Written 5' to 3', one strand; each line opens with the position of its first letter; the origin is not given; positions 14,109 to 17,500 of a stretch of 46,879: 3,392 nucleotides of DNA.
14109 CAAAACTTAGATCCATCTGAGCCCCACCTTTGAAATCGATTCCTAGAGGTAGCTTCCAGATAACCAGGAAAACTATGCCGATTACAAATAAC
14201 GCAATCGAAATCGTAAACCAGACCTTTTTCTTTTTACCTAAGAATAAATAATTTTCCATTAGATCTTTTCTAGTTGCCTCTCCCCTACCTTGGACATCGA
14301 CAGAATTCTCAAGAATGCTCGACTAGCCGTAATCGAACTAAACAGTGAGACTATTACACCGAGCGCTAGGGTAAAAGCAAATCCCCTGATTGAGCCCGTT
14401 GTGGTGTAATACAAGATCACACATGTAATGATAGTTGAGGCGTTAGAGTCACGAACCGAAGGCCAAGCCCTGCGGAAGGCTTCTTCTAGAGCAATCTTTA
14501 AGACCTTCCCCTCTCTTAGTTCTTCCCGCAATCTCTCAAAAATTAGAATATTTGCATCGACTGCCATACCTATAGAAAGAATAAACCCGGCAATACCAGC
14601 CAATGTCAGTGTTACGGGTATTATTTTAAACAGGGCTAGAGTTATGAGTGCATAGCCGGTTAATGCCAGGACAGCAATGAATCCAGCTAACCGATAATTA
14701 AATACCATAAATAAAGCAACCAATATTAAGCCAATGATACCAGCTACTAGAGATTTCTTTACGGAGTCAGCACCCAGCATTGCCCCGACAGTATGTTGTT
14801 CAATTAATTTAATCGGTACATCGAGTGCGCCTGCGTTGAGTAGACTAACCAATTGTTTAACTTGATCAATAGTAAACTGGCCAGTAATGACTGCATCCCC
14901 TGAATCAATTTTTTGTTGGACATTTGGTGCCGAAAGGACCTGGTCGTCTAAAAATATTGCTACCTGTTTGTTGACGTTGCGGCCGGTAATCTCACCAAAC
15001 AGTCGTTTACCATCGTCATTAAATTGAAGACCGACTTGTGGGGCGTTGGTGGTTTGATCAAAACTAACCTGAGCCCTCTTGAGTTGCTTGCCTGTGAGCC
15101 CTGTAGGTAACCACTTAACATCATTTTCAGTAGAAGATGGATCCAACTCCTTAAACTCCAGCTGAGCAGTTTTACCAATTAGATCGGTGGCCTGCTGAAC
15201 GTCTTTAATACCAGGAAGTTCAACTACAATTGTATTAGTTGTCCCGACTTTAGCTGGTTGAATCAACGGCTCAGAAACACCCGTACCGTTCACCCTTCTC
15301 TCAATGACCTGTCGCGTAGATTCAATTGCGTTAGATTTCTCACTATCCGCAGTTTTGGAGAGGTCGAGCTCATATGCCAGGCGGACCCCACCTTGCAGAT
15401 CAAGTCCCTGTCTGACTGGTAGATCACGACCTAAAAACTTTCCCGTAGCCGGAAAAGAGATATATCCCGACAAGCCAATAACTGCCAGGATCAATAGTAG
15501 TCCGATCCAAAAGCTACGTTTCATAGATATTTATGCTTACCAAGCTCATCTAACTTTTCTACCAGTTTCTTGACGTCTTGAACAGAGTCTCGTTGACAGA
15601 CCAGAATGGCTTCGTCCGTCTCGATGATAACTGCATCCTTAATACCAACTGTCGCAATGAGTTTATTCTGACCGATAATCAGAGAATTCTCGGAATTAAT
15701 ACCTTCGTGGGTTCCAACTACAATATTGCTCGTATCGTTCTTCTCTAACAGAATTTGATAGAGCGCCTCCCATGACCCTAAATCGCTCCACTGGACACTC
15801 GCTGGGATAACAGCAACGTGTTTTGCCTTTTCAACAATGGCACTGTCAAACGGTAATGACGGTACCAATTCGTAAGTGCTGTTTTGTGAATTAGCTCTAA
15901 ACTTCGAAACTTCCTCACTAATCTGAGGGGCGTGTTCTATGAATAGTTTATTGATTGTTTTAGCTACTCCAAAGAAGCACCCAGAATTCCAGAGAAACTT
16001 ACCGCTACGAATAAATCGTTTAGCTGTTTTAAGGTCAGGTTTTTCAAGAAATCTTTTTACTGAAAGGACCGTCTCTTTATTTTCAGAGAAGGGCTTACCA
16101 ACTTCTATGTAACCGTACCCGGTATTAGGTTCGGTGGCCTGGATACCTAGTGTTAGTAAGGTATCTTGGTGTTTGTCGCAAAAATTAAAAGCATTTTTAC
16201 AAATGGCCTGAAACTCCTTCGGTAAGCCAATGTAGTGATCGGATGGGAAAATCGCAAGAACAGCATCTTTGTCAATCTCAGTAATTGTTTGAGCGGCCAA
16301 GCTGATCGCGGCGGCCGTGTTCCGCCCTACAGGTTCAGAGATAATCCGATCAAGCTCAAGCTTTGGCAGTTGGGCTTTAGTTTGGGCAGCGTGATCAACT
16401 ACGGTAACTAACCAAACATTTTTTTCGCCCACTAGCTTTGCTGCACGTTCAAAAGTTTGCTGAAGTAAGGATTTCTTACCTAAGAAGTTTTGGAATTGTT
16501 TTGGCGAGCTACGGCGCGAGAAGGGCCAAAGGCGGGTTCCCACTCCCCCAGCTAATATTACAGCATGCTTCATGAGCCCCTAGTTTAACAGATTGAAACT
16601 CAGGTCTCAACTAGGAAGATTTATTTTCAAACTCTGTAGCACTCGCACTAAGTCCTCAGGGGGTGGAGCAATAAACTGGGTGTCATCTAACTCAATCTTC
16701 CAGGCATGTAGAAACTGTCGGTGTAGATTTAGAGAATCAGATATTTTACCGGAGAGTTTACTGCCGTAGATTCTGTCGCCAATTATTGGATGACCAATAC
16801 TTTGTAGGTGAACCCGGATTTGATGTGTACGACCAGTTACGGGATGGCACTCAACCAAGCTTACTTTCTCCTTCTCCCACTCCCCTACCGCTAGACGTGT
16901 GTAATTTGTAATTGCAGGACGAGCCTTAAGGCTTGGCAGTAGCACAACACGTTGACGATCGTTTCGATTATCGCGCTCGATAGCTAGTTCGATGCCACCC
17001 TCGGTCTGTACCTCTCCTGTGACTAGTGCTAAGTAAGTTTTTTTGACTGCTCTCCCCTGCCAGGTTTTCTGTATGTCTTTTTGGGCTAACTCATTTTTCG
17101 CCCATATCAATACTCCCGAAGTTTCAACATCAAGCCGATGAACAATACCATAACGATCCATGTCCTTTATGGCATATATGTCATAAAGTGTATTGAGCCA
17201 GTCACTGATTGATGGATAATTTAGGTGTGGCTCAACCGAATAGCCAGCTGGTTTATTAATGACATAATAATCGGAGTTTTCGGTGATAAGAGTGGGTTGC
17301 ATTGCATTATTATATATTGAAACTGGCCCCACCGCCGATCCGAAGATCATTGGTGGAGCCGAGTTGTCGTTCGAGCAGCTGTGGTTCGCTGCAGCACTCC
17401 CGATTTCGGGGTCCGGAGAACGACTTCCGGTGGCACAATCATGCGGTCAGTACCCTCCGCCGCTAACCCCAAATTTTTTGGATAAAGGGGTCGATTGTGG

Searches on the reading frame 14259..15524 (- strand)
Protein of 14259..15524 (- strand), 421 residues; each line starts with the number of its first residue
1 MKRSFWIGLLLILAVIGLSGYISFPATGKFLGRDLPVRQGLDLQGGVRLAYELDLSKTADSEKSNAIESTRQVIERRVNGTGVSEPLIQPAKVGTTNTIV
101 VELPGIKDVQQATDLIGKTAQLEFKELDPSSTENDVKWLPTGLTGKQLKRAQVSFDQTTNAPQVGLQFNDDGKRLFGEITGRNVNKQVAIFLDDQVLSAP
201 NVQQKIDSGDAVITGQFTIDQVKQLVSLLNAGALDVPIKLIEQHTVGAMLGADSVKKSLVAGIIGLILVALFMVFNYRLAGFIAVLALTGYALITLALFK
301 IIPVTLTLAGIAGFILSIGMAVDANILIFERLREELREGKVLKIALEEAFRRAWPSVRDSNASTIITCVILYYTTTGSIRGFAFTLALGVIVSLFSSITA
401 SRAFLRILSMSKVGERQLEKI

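Call 49: search_protein_families(library=pfam, proteins=[window:14259-15524:-], max_evalue=0.001)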
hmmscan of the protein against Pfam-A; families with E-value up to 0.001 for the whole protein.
window:14259-15524:- (421 aa): 5 families
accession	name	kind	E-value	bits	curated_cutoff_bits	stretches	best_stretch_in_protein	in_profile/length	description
PF22599.2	SecDF_P1_head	-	3.9e-30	104.5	27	1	142-236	20-114/114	SecDF, P1 head subdomain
PF21760.3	SecD_1st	-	7.2e-21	73.8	27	1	68-128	2-59/60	Protein translocase subunit SecDF, P1 domain, N-terminal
PF02355.23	SecD_SecF_C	-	2.9e-16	59.9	20.5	1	238-408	13-186/189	Protein export membrane protein SecD/SecF, C-terminal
PF03176.21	MMPL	-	1.5e-11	44.3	20.5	1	256-411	143-305/333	MMPL family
PF00873.25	ACR_tran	-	8e-06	24.3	28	1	235-400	313-481/1021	AcrB/AcrD/AcrF family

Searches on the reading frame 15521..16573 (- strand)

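Call 50: search_protein_families(library=pfam, proteins=[window:15521-16573:-], max_evalue=0.001)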
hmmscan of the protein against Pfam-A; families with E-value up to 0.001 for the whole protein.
window:15521-16573:- (350 aa): 3 families
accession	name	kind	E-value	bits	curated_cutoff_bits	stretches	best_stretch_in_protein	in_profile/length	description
PF00483.29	NTP_transferase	-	7.6e-42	144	21.2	1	4-275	2-239/245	Nucleotidyl transferase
PF22640.1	ManC_GMP_beta-helix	-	2.1e-17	63.2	27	1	291-341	5-55/55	MannoseP isomerase/GMP-like beta-helix domain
PF12804.13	NTP_transf_3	-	4e-07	30.8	27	1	4-112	1-95/160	MobA-like NTP transferase domain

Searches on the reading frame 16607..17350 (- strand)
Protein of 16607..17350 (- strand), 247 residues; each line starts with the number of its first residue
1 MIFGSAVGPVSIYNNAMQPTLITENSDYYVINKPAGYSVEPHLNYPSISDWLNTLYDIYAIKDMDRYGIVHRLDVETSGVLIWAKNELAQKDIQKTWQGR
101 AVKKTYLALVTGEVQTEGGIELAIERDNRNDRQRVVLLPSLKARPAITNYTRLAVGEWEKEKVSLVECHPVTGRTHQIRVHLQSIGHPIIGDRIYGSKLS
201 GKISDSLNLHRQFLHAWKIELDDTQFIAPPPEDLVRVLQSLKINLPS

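Call 50: search_protein_families(library=pfam, proteins=[window:16607-17350:-], max_evalue=0.001)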
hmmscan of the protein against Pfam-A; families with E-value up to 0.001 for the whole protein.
window:16607-17350:- (247 aa): 1 family
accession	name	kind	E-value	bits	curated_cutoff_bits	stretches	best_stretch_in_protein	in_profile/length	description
PF00849.27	PseudoU_synth_2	-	5.7e-31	108.2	26.8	1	27-184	1-152/152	RNA pseudouridylate synthase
